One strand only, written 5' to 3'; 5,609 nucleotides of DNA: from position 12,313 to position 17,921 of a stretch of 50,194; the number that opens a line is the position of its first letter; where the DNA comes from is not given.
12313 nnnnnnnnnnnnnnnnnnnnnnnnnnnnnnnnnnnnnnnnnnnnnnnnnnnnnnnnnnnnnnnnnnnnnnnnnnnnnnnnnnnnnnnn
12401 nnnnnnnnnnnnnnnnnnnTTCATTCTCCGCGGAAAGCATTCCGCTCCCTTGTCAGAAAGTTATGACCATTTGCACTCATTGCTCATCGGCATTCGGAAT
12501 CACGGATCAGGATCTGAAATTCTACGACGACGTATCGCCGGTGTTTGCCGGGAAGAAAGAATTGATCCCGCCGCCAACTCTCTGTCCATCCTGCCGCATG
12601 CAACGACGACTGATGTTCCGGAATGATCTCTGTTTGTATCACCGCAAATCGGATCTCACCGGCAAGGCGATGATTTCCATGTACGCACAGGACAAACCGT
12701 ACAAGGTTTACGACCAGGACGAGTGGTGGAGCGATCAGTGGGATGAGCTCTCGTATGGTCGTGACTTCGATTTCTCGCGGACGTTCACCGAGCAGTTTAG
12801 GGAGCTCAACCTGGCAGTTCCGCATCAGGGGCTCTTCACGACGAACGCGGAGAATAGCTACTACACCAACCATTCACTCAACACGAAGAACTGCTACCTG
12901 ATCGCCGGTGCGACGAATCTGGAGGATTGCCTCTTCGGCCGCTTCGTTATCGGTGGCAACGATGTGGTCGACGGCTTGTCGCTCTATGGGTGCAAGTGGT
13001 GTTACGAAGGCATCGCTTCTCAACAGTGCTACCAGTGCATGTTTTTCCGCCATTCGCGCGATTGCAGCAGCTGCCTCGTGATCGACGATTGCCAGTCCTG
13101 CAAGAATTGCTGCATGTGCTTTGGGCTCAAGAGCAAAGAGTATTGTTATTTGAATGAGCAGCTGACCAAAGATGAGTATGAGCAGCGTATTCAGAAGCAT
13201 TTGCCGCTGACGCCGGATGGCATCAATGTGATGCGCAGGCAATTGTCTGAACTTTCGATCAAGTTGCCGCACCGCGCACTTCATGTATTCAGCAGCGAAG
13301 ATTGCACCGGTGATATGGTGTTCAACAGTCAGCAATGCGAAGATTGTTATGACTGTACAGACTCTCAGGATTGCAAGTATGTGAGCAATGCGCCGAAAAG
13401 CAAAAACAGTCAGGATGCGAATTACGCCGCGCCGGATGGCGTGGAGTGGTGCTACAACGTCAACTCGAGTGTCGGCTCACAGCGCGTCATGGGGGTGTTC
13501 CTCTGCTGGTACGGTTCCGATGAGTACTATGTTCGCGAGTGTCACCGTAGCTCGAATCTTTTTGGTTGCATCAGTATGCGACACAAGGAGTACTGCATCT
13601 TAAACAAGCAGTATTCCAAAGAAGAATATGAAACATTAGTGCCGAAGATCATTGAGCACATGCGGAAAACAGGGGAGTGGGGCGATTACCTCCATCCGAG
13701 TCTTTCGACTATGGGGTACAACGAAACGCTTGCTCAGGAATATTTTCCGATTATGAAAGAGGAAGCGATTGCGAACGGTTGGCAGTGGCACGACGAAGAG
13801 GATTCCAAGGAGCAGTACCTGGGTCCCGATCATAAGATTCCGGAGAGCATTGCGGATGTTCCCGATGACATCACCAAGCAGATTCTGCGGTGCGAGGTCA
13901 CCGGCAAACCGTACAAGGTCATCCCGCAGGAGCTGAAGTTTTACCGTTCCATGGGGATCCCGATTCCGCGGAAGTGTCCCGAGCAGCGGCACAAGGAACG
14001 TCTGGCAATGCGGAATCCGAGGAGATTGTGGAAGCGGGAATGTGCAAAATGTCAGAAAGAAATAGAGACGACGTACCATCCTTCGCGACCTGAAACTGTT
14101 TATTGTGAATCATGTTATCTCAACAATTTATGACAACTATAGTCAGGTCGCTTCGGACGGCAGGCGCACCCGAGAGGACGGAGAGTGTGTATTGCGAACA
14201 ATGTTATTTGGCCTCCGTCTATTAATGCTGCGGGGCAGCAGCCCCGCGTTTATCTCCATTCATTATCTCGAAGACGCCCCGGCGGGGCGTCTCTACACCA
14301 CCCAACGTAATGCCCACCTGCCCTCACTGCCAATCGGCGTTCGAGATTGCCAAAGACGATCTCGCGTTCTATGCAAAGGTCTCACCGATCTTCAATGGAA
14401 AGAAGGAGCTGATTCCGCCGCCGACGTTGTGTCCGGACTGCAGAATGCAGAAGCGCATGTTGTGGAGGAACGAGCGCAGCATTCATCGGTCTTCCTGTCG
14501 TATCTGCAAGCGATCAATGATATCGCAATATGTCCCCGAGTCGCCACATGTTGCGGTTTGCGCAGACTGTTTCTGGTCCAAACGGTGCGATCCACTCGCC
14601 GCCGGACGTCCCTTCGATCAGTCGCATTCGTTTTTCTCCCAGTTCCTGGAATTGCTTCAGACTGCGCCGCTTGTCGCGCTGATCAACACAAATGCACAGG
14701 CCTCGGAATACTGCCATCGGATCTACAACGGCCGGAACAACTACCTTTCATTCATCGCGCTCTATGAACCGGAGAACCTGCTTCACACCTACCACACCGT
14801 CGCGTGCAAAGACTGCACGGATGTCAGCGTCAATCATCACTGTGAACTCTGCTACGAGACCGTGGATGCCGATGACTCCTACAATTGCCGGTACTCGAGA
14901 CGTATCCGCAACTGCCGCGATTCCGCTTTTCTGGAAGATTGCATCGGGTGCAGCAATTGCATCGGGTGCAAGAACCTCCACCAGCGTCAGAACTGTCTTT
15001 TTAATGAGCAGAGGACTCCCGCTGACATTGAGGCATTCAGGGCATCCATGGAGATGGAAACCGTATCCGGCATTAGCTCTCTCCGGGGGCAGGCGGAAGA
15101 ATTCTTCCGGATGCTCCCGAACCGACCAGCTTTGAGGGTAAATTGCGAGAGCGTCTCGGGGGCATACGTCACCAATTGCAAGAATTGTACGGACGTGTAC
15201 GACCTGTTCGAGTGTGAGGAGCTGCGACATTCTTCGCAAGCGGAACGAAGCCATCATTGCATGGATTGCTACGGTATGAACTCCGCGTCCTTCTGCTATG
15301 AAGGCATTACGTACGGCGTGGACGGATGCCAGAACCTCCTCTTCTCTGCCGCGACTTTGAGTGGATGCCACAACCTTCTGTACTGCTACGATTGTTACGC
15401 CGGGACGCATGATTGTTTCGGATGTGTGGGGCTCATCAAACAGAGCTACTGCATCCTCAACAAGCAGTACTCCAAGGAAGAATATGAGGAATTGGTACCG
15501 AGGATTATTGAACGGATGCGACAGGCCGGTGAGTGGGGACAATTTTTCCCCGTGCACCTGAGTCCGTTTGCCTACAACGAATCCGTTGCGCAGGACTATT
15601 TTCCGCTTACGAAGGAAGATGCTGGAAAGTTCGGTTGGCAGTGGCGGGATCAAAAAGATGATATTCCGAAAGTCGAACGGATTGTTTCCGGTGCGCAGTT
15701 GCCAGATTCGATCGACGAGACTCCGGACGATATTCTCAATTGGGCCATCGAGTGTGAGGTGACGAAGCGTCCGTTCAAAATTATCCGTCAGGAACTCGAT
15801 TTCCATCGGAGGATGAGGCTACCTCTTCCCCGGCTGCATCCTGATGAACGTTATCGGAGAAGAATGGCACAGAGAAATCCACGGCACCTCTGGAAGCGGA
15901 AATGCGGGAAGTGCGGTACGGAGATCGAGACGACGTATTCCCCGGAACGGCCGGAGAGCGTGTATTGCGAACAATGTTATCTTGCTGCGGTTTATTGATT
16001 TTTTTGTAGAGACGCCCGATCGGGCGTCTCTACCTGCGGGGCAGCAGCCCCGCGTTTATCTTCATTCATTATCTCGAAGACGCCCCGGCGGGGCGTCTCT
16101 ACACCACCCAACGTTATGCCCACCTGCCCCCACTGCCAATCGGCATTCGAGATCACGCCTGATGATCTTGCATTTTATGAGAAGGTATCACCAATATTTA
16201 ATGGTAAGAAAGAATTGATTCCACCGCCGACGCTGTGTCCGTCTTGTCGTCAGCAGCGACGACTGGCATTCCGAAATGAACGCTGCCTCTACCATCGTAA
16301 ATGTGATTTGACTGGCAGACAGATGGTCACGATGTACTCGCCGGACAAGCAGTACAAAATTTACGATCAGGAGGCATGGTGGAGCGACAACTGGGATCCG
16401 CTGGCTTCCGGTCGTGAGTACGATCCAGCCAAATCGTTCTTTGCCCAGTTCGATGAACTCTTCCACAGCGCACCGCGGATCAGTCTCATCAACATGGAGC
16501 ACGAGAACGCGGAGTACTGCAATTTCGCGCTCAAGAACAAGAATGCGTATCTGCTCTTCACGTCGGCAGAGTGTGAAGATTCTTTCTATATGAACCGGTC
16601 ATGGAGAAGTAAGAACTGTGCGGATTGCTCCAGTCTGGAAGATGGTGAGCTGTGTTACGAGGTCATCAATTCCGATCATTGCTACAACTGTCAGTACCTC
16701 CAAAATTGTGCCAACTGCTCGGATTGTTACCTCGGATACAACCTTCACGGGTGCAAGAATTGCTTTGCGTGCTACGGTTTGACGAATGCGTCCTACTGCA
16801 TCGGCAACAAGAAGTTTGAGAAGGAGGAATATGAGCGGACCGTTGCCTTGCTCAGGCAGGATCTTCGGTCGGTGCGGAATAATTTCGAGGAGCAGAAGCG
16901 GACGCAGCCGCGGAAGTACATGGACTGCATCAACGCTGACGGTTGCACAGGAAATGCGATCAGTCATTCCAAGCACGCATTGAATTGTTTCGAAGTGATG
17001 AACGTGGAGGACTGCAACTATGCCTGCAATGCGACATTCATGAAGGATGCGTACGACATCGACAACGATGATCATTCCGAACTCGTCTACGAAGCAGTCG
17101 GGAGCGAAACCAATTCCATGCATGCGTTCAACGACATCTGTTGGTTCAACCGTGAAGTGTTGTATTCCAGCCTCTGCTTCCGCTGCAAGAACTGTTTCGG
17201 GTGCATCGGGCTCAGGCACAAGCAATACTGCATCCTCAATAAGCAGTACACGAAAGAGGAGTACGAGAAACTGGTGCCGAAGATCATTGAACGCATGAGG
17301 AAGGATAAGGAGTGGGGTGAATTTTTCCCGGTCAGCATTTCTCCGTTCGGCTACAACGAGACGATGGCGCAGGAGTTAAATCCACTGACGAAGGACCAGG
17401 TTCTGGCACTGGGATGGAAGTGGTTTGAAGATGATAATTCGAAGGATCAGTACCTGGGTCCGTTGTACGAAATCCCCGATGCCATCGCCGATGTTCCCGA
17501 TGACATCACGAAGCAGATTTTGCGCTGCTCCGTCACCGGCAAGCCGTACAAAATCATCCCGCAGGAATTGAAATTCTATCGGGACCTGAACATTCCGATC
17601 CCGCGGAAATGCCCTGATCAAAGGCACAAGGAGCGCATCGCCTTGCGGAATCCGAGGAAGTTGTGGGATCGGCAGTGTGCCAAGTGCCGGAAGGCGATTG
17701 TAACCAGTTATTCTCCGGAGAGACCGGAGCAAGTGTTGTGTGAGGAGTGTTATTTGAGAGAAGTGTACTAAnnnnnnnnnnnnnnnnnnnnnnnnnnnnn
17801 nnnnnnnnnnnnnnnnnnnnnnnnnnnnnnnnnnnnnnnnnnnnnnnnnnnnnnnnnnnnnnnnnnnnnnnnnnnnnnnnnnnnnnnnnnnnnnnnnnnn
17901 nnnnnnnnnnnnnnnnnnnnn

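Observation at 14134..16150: Homogenised inter-paralog junctions and a fossil gene end: evidence of recombination or gene conversion within the array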

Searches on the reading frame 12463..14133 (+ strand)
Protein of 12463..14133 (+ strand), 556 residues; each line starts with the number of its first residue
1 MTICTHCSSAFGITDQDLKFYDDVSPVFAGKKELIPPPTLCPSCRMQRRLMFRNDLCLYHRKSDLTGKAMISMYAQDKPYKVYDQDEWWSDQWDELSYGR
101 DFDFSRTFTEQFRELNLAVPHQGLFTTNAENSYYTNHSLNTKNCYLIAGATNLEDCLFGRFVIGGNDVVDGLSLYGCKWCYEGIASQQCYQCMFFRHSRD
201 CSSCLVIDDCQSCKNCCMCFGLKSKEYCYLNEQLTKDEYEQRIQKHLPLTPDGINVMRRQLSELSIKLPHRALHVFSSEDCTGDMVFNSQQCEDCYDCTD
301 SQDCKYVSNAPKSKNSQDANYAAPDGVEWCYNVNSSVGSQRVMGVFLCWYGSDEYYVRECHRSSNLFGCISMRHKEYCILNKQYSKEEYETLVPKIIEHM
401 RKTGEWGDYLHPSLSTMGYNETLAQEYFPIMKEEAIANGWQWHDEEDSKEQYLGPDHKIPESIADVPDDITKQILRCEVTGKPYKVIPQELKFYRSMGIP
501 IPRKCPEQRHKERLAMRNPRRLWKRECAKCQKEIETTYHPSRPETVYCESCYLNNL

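Call 5: search_protein_families(library=pfam, proteins=[window:12463-14133:+], max_evalue=0.1)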
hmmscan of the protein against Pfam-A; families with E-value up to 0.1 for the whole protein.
window:12463-14133:+ (556 aa): 1 family
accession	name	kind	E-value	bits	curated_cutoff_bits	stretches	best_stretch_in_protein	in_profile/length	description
PF23477.1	zf_Tbcl_2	-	0.00015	21.9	27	1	521-553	2-34/37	Probable treble clef zinc finger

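Call 57: find_homologous_proteins(query=window:12463-14133:+, max_evalue=1e-150)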
Query window:12463-14133:+ (556 aa): 633 proteins with E <= 1e-150 among 8000 candidates; the best 120 are listed.
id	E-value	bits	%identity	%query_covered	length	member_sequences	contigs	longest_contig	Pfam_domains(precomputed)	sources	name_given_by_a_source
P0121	0.0e+0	1185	87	100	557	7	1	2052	-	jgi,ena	jgi:hypothetical protein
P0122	0.0e+0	1162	86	99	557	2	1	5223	-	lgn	-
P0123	0.0e+0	1116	82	99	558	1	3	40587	-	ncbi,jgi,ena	-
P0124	0.0e+0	1048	74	99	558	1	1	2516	-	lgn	-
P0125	0.0e+0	1034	75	99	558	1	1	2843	-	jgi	-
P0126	0.0e+0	1034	74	100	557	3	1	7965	-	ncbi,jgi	ncbi:MAG: hypothetical protein WC654_04500 [Patescibacteria group bacterium]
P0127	1.9e-297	1006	73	99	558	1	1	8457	-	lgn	-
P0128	8.3e-287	971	71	100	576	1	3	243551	-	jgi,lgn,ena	-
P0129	1.5e-285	966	74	93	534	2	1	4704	-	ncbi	ncbi:MAG: hypothetical protein AAB728_05075, partial [Patescibacteria group bacterium]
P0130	9.3e-272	921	67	100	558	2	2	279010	-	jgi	jgi:hypothetical protein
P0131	1.5e-269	914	75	88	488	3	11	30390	-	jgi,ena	-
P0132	5.2e-267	905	67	99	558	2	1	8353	-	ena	-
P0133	1.6e-266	904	65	100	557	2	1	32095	-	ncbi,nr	ncbi:MAG: Uncharacterized protein Greene101449_28 [Candidatus Peregrinibacteria bacterium Greene1014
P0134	5.0e-265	899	63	100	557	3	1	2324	-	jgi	jgi:hypothetical protein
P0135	3.6e-263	893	65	100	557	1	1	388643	-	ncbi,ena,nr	ncbi:MAG: Uncharacterized protein G01um101425_126 [Candidatus Peregrinibacteria bacterium Gr01-1014_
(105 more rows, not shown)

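Call 59: find_encoding_contigs(protein=P0123, flank=7000, max_places=2)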
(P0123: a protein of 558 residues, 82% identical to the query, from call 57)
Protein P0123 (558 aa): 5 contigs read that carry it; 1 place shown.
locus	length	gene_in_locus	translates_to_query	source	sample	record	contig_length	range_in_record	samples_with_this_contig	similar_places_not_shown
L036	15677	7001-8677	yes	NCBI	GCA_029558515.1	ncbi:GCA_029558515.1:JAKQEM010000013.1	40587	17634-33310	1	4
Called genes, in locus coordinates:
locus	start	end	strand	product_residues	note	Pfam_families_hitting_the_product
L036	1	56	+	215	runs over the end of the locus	PF02527:GidB, PF13649:Methyltransf_25 (weak), PF13847:Methyltransf_31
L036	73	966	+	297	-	PF00005:ABC_tran, PF13304:AAA_21 (faint)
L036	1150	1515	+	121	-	-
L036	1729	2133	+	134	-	-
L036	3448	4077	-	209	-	PF10646:Germane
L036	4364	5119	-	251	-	PF01978:TrmB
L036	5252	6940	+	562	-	-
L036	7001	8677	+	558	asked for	-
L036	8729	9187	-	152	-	-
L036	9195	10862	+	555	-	-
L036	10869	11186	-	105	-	-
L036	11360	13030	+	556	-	-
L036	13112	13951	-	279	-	-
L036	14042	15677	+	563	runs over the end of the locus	-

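Call 60: find_encoding_contigs(protein=P0122, flank=5000, max_places=2)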
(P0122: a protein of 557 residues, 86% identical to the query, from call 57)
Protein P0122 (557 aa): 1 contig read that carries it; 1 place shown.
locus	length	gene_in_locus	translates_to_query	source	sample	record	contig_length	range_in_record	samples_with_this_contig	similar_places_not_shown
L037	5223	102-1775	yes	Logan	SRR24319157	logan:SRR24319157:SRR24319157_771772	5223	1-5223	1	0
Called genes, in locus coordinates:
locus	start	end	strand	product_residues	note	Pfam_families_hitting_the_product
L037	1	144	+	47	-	?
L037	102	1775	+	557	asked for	-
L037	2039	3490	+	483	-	-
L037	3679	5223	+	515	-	?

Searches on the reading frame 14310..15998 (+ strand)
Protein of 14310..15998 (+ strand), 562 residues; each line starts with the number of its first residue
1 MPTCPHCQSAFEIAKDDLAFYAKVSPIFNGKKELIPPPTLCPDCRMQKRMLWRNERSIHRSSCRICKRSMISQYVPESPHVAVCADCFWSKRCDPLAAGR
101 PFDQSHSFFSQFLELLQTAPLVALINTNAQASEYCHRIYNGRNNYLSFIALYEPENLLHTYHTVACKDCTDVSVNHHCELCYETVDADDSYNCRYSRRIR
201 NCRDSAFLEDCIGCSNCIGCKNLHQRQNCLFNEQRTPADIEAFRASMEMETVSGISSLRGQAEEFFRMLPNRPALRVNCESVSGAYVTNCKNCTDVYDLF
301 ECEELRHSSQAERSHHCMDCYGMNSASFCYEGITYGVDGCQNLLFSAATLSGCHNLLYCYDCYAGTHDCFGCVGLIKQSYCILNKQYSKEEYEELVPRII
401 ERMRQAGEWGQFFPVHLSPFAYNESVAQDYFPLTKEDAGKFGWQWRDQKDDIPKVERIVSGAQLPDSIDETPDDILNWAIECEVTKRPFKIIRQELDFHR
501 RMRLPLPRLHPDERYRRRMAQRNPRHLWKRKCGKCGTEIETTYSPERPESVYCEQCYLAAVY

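Call 5: search_protein_families(library=pfam, proteins=[window:14310-15998:+], max_evalue=0.1)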
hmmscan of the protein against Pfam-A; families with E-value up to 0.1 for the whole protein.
window:14310-15998:+ (562 aa): 2 families
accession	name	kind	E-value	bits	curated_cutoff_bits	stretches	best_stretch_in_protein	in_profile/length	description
PF23477.1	zf_Tbcl_2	-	0.00017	21.7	27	1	527-558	3-34/37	Probable treble clef zinc finger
PF00412.28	LIM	-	0.034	14.8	22.9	1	531-559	28-56/58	LIM domain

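Call 6: search_protein_families(library=ncbifam, proteins=[window:14310-15998:+], max_evalue=0.1)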
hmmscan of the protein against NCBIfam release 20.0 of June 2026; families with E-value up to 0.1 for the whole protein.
window:14310-15998:+ (562 aa): 2 families
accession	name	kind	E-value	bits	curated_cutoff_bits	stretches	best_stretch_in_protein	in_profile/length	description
TIGR04272.1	cxxc_cxxc_Mbark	domain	0.00059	19.5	36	1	526-558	2-34/37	CxxC-x17-CxxC domain-containing protein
TIGR02098.1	MJ0042_CXXC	domain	0.058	13.1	20.9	1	3-20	4-21/38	MJ0042-type zinc finger domain-containing protein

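Call 17: find_homologous_proteins(query=window:14310-15998:+)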
Query window:14310-15998:+ (562 aa): 6250 proteins with E <= 0.001 among 8000 candidates; the best 120 are listed.
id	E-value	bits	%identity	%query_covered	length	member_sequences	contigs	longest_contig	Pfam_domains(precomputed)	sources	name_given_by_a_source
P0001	0.0e+0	1355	100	100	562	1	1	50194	-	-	-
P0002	3.6e-233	794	57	100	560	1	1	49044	-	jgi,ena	-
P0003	1.0e-231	789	59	99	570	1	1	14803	-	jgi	jgi:hypothetical protein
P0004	4.8e-223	760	57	99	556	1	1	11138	-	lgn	-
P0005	1.5e-220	752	59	91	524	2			-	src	-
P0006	2.0e-214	732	55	100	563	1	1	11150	-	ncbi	-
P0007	1.6e-212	726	53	100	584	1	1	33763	-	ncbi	-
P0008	1.6e-207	709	52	100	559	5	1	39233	-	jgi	jgi:hypothetical protein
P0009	2.0e-200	686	52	100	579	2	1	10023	-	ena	-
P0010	1.4e-197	676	50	99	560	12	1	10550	-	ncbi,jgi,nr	ncbi:MAG: hypothetical protein QF442_00400 [Candidatus Peribacteraceae bacterium]|jgi:hypothetical p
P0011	3.5e-192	658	49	100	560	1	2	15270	-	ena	-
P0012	1.2e-190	653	50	99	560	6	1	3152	-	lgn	-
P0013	3.3e-190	652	49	100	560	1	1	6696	-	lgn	-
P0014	7.9e-187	641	50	100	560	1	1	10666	-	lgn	-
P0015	6.5e-183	628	47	99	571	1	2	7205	-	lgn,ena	-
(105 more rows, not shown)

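Call 69: predict_structure(alignment_id=A1)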
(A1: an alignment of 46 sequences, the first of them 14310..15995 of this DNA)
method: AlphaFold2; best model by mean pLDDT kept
length: 562 residues; sequences in the alignment: 46
mean_pLDDT: 86.0   pTM: 0.83
mean pLDDT of the five models: 86.0, 80.3, 76.6, 76.4, 75.8
residues with pLDDT >= 90: 293; 70-90: 220; 50-70: 49; < 50: 0
segments of 3 or more residues with pLDDT < 50: none
pLDDT, mean of each block of 10 residues (from residue 1): 91 92 92 93 90 87 94 92 93 94 96 96 84 78 75 68 71 69 71 77 90 94 95 97 91 92 95 73 69 73 75 75 74 68 74 81 85 94 97 97 95 91 88 91 84 84 94 94 90 90 90 82 76 94 86 92 87
secondary structure, 60 per line:
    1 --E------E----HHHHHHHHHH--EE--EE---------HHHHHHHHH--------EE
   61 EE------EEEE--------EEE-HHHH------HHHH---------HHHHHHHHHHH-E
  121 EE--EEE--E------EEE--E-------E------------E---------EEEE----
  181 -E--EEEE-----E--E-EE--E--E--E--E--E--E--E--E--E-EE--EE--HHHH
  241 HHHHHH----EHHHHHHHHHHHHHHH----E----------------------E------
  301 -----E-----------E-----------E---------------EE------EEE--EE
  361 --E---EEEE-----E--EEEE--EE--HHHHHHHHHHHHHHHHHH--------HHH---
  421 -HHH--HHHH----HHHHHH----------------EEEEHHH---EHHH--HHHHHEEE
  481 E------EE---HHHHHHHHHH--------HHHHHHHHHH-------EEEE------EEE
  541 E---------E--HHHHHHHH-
elements in order: H15-24 H42-50 E59-62 E69-72 E81-83 H85-88 H95-98 H108-118 E120-122 E125-127 E137-139 E173-176 E185-188 H237-246 H252-266 E354-356 E367-370 E379-382 H389-406 H427-430 H435-440 E457-460 H473-477 E478-481 H493-502 H511-520 E528-531 E538-541 H554-561

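Call 73: fold_search(model_id=the predicted structure, library=pdb)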
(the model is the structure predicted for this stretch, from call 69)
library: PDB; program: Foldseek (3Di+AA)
matches with E <= 10: 55; with E <= 0.001: 0
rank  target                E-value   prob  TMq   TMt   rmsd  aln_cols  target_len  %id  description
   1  8gpp_C                5.6e-01  0.04  0.08  0.15  16.0       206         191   10  Acinetobacter baumannii carbonic anhydrase PaaY (released 2023-05-31)
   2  9qez_H                6.9e-01  0.06  0.09  0.18  12.1       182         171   10  Carbonic anhydrase mutant (released 2025-12-10)
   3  7tgh_C3               7.7e-01  0.04  0.07  0.10  13.5       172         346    8  Cryo-EM structure of respiratory super-complex CI+III2 from Tetrahymena thermophila (released 2022-04-06)
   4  8iuf_G3               1.0e+00  0.03  0.06  0.11  14.5       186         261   10  Cryo-EM structure of Euglena gracilis super-complex I+III2+IV, composite (released 2024-02-28)
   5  3tio_A                1.4e+00  0.02  0.07  0.14  13.7       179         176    9  Crystal structures of yrdA from Escherichia coli, a homologous protein of gamma-class carbonic anhydrase, show possibl (released 2012-08-01)
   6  1qrl                  1.6e+00  0.02  0.07  0.12  13.6       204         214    8  A CLOSER LOOK AT THE ACTIVE SITE OF GAMMA-CARBONIC ANHYDRASES: HIGH RESOLUTION CRYSTALLOGRAPHIC STUDIES OF THE CARBONIC  (released 1999-06-25)
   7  5jxx_A                1.7e+00  0.06  0.12  0.21  13.4       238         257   10  Crystal structure of UDP-N-acetylglucosamine O-acyltransferase (LpxA) from Moraxella catarrhalis RH4. (released 2017-06-14)
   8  3tio_F                1.7e+00  0.02  0.08  0.14  13.4       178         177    8  Crystal structures of yrdA from Escherichia coli, a homologous protein of gamma-class carbonic anhydrase, show possibl (released 2012-08-01)
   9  6sc4_A                1.7e+00  0.02  0.06  0.14  14.9       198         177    8  Gamma-Carbonic Anhydrase from the Haloarchaeon Halobacterium sp. (released 2020-04-22)
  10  3bsw                  1.8e+00  0.01  0.06  0.11  12.6       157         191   13  PglD-citrate complex, from Campylobacter jejuni NCTC 11168 (released 2008-07-29)
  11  9lin                  1.9e+00  0.03  0.08  0.14  13.7       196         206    9  Crystal structure of apo dGCA1_L83A (released 2025-04-02)
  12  4mzu_B                1.9e+00  0.02  0.08  0.13  11.1       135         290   11  Crystal structure of FdtD, a bifunctional ketoisomerase/N-acetyltransferase from Shewanella denitrificans (released 2013-10-09)
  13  6sc4_B                1.9e+00  0.01  0.06  0.12  13.2       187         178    9  Gamma-Carbonic Anhydrase from the Haloarchaeon Halobacterium sp. (released 2020-04-22)
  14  9jyw_A                2.0e+00  0.04  0.09  0.19  12.1       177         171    8  Crystal structure of the gamma-carbonic anhydrase from the polyextremophilic bacterium Aeribacillus pallidus (released 2024-12-11)
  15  1xhd                  2.0e+00  0.03  0.08  0.17  13.1       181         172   10  X-ray crystal structure of putative acetyltransferase, product of BC4754 gene [Bacillus cereus] (released 2004-11-02)
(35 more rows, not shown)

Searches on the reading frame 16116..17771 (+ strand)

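Call 5: search_protein_families(library=pfam, proteins=[window:16116-17771:+], max_evalue=0.1)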
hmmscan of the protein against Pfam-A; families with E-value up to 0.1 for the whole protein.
window:16116-17771:+ (551 aa): 2 families
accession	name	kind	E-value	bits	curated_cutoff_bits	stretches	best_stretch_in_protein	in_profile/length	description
PF23477.1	zf_Tbcl_2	-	0.019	15.1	27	1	514-547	1-34/37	Probable treble clef zinc finger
PF00412.28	LIM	-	0.067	13.9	22.9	1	520-549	28-57/58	LIM domain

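Call 6: search_protein_families(library=ncbifam, proteins=[window:16116-17771:+], max_evalue=0.1)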
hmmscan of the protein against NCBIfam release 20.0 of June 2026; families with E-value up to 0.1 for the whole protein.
window:16116-17771:+ (551 aa): 1 family
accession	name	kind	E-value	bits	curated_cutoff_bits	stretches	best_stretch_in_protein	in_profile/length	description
TIGR02098.1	MJ0042_CXXC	domain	0.064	13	20.9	1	3-19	4-20/38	MJ0042-type zinc finger domain-containing protein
